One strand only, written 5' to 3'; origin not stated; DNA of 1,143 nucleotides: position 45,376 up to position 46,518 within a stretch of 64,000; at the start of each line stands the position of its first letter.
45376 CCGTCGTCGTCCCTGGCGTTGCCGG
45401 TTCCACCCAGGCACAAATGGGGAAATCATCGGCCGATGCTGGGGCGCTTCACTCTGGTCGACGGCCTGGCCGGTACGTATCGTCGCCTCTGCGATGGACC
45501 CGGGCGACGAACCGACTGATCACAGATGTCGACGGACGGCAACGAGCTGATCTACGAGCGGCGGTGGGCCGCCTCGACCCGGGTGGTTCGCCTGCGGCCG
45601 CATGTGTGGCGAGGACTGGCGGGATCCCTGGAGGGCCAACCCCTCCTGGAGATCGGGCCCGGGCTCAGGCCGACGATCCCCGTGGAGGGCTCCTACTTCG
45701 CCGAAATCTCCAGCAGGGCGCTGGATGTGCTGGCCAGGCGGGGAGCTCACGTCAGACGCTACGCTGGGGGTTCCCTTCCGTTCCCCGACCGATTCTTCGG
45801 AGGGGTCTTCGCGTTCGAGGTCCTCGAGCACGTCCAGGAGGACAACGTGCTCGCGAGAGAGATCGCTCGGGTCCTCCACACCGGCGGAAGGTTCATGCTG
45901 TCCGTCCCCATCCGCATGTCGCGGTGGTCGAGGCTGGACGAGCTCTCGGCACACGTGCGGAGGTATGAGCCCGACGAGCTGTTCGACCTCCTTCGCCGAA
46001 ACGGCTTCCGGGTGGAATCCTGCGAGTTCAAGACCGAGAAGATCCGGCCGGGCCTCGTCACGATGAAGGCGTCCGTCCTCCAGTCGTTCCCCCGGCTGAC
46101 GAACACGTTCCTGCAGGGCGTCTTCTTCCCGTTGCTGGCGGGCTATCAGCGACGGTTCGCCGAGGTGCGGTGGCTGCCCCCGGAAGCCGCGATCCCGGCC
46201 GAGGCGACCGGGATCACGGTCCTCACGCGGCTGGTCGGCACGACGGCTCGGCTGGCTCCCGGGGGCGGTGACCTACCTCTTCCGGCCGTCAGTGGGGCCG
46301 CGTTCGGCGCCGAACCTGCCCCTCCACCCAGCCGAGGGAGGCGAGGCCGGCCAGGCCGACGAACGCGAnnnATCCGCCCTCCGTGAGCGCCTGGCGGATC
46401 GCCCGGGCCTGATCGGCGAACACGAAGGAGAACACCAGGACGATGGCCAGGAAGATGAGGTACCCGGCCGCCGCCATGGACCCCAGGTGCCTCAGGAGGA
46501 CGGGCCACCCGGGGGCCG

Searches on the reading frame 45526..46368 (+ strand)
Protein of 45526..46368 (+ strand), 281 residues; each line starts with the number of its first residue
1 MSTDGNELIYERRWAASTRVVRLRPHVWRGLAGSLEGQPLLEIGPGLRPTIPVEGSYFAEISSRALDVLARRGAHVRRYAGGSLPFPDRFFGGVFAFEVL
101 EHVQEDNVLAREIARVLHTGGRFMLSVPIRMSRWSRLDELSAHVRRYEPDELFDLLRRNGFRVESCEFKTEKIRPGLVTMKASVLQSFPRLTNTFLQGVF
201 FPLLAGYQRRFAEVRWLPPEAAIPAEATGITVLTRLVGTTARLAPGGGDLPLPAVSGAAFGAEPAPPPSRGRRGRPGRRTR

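Call 34: search_protein_families(library=pfam, proteims=[], proteins=[window:45526-46368:+], max_evalue=0.001)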
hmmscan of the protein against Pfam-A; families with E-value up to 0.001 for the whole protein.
window:45526-46368:+ (281 aa): 3 families
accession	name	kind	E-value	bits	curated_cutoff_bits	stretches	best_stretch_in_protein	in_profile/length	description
PF08241.18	Methyltransf_11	-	5.4e-09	37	21.2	1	61-124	26-94/95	Methyltransferase domain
PF13489.12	Methyltransf_23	-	1.9e-07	31.4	27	1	75-165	66-163/164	Methyltransferase domain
PF13649.12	Methyltransf_25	-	0.00051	21.1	27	1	60-121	28-97/97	Methyltransferase domain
